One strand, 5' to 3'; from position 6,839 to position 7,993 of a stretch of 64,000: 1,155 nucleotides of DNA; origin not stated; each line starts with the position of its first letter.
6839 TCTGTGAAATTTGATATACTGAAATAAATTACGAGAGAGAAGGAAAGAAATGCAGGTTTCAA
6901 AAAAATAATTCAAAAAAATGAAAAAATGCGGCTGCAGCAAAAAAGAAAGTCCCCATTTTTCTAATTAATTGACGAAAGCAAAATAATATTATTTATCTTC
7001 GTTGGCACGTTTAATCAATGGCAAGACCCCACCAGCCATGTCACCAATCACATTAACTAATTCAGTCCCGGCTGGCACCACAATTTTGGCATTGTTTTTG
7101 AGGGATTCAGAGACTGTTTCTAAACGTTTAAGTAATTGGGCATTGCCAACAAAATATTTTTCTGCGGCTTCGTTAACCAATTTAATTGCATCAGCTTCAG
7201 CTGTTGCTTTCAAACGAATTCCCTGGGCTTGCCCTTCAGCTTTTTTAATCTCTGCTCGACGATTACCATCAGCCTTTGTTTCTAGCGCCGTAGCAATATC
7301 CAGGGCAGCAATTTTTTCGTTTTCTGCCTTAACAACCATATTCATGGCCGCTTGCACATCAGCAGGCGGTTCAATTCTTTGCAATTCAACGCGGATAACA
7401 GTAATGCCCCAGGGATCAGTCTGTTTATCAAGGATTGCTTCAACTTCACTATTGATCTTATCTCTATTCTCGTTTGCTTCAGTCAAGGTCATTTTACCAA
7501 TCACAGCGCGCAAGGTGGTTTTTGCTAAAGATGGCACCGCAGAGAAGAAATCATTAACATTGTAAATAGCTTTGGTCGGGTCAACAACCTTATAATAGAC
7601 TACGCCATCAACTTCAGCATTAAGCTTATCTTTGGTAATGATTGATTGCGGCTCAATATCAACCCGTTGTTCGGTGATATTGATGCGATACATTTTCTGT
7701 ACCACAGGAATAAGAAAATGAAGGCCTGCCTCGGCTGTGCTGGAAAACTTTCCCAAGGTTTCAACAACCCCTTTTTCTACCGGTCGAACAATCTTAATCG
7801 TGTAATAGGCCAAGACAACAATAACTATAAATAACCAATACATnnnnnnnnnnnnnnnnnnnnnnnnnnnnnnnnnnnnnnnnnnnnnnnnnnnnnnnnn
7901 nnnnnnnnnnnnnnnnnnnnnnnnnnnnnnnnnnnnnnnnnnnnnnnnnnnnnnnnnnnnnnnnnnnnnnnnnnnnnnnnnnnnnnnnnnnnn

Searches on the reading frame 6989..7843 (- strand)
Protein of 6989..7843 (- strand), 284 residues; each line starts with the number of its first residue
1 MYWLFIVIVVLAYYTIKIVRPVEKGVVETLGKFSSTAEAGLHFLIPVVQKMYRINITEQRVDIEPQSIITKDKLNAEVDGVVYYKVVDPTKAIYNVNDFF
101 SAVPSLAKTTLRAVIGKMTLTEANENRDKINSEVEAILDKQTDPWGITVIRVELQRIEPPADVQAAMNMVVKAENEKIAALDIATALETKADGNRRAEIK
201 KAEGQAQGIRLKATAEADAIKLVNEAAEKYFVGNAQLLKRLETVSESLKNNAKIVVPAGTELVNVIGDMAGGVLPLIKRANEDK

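Call 18: search_protein_families(library=pfam, proteins=[window:6989-7843:-])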
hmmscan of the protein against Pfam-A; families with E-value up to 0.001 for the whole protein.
window:6989-7843:- (284 aa): 1 family
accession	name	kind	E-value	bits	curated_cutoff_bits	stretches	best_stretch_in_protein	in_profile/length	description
PF01145.31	Band_7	-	4.7e-45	154.2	23.6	1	17-196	1-166/176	SPFH domain / Band 7 family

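Call 62: find_related_loci(query=window:6989-7843:-, collection=metagenome_contigs, flank=10000)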
Query window:6989-7843:- (284 aa) in metagenome_contigs; peptide patterns used: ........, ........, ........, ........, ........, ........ (x = any residue, [..] = any of these).
598 stretches matched a pattern (row limit reached: there are more); 486 encode a relative of the query (tblastn E <= 1e-3); the best 80 are kept; 80 distinct loci.
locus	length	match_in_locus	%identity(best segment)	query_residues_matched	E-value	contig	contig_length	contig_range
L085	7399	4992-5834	74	1-279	2e-132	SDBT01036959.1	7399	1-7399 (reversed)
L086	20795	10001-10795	75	16-279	3e-131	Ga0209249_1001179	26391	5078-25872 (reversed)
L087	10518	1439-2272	73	2-279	4e-130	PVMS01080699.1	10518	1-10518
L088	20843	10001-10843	73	1-279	7e-129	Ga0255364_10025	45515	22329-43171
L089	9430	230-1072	71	1-279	9e-128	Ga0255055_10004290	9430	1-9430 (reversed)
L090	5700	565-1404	72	2-281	4e-128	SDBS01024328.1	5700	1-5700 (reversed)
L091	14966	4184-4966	75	16-276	6e-127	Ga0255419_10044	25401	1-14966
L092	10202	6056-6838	75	16-276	1e-126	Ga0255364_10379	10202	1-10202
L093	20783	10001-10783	75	16-276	9e-127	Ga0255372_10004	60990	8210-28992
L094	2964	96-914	73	4-276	3e-131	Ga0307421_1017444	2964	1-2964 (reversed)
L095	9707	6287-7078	73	16-279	9e-126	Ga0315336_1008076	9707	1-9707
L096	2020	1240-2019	73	1-258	3e-127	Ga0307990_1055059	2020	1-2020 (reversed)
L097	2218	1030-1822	75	5-276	3e-106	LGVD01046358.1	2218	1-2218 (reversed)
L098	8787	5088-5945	56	2-279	3e-101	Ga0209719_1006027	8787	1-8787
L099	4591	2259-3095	57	1-276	5e-101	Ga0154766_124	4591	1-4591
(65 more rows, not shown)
